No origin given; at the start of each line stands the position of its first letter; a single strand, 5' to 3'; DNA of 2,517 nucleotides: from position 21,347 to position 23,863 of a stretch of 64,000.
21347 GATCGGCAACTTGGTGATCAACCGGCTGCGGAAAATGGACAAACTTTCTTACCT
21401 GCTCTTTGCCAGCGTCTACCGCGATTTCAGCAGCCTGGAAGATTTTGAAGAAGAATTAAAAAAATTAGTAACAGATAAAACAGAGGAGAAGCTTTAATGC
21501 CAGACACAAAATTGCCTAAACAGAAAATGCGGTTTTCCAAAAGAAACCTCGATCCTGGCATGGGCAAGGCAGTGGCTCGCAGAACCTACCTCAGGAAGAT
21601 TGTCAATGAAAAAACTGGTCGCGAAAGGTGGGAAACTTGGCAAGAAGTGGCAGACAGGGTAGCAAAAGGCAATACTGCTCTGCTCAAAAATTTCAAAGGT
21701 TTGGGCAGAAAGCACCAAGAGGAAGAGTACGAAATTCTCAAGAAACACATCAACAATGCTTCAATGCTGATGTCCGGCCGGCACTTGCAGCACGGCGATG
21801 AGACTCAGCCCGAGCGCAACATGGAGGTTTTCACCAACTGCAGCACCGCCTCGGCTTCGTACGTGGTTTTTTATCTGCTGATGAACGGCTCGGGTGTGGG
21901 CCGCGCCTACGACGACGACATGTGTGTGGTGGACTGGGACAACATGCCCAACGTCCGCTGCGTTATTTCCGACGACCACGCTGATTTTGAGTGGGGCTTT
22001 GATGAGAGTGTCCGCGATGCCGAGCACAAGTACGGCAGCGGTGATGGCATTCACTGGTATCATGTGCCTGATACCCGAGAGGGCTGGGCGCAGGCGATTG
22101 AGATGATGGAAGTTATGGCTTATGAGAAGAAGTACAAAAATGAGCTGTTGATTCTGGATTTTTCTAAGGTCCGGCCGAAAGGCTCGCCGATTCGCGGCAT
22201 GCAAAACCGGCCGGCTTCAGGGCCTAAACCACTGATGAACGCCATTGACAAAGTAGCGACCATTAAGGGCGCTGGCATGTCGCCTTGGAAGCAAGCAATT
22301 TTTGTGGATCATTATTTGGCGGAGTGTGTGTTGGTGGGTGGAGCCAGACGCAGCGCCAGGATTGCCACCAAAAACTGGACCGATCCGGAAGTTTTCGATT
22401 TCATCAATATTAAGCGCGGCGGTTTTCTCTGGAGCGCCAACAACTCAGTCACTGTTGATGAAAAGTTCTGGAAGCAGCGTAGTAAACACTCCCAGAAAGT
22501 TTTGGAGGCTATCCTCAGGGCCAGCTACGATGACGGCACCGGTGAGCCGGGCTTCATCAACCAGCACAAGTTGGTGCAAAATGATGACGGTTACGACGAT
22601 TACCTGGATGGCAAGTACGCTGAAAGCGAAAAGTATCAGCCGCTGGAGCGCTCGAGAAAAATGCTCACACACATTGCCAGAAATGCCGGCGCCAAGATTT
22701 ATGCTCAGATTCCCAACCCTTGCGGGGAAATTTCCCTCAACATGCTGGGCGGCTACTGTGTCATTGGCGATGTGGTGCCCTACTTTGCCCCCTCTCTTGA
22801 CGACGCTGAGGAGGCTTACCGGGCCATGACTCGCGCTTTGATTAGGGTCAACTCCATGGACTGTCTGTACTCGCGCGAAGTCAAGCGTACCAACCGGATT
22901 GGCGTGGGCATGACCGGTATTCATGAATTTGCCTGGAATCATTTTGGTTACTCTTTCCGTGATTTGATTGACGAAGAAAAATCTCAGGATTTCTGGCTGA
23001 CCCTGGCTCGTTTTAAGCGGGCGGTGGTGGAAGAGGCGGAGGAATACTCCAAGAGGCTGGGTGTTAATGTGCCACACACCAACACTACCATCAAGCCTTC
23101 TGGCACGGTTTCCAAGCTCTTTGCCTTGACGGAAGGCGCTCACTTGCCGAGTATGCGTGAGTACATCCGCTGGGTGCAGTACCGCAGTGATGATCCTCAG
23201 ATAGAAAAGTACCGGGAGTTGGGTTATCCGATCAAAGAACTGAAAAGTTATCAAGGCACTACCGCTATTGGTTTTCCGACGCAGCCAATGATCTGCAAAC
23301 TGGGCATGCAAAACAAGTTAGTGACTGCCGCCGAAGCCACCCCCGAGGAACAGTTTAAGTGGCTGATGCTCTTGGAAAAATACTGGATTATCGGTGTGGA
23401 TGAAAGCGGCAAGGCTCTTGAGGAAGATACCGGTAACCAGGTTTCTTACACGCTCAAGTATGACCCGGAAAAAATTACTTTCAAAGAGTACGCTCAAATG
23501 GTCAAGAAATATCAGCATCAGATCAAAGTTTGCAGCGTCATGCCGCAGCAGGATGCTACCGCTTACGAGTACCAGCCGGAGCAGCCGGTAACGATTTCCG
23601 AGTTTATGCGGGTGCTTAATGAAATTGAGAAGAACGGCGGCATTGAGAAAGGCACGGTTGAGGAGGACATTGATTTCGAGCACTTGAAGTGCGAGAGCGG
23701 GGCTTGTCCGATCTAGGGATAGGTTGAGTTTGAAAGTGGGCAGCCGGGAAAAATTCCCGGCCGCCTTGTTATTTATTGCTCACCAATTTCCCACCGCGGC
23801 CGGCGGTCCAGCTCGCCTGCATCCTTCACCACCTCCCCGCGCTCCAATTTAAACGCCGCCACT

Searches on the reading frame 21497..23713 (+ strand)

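Call 55: search_protein_families(library=pfam, proteins=[window:21497-23713:+], max_evalue=0.00001)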
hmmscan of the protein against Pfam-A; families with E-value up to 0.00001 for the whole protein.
window:21497-23713:+ (739 aa): 2 families
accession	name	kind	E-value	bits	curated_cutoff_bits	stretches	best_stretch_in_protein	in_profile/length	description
PF21995.1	RNR-II_ins_dom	-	1.8e-13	51.1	27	1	154-255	4-105/107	B12-dependent ribonucleotide reductase, insertion domain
PF02867.20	Ribonuc_red_lgC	-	5.4e-10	39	23.9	0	220-479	34-295/523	Ribonucleotide reductase, barrel domain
